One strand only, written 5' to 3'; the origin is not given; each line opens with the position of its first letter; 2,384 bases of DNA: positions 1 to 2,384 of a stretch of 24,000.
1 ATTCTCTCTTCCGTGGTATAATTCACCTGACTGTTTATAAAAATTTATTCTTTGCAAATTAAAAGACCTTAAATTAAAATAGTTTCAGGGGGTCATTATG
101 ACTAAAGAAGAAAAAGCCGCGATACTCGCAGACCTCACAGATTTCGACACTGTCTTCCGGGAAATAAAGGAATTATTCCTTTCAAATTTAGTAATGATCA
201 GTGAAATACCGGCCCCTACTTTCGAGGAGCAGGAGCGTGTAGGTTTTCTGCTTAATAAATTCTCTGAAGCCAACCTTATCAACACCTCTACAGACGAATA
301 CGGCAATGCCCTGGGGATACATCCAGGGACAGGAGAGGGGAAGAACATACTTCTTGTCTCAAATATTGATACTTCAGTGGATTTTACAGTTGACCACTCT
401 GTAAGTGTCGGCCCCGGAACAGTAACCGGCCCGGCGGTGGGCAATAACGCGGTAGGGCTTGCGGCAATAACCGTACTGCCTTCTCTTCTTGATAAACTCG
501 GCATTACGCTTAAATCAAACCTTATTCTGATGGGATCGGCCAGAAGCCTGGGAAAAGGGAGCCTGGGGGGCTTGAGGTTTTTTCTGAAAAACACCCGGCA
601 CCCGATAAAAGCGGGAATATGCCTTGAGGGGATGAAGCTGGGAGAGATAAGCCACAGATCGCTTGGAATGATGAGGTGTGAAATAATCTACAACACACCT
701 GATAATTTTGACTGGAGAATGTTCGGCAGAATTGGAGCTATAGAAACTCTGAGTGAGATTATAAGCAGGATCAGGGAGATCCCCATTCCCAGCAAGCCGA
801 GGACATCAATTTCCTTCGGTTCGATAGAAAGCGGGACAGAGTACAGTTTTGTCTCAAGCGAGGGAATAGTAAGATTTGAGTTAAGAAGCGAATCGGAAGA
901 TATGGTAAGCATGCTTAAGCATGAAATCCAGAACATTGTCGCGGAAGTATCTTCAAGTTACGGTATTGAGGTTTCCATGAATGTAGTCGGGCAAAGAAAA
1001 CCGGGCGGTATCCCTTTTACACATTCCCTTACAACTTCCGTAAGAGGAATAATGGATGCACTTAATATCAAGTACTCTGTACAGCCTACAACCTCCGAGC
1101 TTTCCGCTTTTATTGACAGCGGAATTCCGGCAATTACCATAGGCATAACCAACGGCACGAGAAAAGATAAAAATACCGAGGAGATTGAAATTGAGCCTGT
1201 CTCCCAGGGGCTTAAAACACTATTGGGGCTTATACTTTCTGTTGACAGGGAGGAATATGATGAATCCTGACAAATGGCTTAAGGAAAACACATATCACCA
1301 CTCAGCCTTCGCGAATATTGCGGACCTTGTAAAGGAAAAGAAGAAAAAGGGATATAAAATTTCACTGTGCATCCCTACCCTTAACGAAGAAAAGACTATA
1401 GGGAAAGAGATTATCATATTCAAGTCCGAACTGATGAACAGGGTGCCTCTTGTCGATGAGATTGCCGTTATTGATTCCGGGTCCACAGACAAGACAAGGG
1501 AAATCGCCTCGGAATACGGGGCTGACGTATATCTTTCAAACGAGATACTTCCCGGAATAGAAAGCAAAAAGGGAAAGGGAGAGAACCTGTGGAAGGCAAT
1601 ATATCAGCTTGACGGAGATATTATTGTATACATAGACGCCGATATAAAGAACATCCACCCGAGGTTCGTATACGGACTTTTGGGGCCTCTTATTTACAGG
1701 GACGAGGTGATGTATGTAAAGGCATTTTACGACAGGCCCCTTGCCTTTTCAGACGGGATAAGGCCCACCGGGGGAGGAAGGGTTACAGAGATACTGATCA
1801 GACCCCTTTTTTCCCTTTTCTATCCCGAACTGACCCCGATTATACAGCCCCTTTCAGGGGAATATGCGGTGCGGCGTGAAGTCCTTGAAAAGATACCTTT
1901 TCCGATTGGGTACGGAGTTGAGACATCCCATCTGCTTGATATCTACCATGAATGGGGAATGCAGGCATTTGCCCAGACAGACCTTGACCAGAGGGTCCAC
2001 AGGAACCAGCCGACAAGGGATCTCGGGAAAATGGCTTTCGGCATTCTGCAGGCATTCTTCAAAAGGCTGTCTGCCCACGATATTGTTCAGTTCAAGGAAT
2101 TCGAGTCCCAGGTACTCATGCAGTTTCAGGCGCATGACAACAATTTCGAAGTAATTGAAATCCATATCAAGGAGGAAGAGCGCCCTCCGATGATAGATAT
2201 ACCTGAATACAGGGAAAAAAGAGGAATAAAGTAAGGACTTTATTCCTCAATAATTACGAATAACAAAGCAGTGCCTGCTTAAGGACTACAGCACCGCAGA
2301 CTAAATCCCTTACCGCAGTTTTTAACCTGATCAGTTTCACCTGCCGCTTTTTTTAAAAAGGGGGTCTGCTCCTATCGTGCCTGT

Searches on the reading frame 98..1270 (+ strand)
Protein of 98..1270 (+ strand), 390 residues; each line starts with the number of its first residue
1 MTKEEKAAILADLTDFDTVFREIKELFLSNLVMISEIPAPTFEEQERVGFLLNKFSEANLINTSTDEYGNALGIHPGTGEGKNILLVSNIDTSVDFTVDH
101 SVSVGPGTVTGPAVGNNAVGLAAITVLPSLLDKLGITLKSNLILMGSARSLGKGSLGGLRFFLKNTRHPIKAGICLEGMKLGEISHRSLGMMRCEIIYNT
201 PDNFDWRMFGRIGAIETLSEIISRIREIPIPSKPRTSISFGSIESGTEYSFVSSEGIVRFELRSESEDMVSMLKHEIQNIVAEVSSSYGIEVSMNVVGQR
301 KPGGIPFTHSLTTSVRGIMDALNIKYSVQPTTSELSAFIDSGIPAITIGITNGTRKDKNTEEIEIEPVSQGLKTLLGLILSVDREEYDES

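Call 14: search_protein_families(library=pfam, proteins=[window:98-1270:+])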
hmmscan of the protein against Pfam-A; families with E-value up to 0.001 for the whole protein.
window:98-1270:+ (390 aa): 1 family
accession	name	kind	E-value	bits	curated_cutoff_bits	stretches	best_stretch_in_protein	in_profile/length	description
PF07687.19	M20_dimer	-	0.00011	22.6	21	1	213-285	28-103/107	Peptidase dimerisation domain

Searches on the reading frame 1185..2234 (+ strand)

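Call 14: search_protein_families(library=pfam, proteins=[window:1185-2234:+])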
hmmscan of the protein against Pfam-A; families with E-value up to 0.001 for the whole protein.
window:1185-2234:+ (349 aa): 1 family
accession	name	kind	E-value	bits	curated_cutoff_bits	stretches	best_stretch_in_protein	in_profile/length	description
PF00535.33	Glycos_transf_2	-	4.3e-12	46.7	23.3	1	60-183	1-117/168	Glycosyl transferase family 2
